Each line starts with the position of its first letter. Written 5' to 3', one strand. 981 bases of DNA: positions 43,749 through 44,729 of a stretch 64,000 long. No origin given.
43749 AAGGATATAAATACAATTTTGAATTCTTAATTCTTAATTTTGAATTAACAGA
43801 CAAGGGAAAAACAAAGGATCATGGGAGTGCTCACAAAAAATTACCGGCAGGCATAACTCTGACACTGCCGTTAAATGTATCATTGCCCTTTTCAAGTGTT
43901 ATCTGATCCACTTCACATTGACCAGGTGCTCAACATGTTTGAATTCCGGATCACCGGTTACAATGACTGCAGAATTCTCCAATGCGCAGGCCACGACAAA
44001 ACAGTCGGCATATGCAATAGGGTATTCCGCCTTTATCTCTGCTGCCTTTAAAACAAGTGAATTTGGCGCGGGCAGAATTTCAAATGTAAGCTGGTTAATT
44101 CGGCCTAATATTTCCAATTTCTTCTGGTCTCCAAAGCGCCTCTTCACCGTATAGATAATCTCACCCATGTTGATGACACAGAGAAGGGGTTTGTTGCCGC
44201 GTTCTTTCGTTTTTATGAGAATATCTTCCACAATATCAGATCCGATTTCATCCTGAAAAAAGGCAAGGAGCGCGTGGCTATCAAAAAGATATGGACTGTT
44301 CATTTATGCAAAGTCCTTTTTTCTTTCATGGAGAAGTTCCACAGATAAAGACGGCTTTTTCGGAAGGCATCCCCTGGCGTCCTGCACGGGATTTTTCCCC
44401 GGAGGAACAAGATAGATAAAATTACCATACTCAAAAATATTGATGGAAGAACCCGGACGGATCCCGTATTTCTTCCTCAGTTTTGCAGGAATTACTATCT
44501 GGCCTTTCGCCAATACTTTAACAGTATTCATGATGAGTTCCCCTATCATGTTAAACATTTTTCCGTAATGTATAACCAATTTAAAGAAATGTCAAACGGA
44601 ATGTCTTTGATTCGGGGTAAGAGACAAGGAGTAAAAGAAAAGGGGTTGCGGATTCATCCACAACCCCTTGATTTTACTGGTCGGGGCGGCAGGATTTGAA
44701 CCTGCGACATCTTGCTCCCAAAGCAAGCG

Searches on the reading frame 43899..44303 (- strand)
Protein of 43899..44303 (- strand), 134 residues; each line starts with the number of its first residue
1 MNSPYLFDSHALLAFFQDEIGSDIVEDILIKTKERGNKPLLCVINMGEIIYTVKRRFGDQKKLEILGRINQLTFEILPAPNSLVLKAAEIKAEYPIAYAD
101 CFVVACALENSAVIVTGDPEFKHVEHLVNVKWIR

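Call 3: search_protein_families(library=pfam, proteins=[window:43899-44303:-], max_evalue=0.01)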
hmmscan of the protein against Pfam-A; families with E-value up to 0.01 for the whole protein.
window:43899-44303:- (134 aa): 2 families
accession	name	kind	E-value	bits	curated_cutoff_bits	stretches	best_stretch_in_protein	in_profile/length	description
PF01850.27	PIN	-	2.6e-16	60.7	23.6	1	5-126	1-119/120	PIN domain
PF14367.12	DUF4411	-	0.00074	19.8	23.5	1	89-120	94-124/159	Domain of unknown function (DUF4411)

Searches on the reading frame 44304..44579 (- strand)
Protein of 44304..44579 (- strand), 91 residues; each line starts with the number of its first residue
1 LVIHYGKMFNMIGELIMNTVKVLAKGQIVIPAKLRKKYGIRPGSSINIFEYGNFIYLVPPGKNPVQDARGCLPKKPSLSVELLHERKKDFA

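Call 3: search_protein_families(library=pfam, proteins=[window:44304-44579:-], max_evalue=0.01)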
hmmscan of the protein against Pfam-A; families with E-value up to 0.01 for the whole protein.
window:44304-44579:- (91 aa): 1 family
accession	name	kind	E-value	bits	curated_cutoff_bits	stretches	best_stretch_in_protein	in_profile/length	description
PF04014.23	MazE_antitoxin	-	3.6e-09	36.9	24.7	1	20-63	2-46/48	Antidote-toxin recognition MazE, bacterial antitoxin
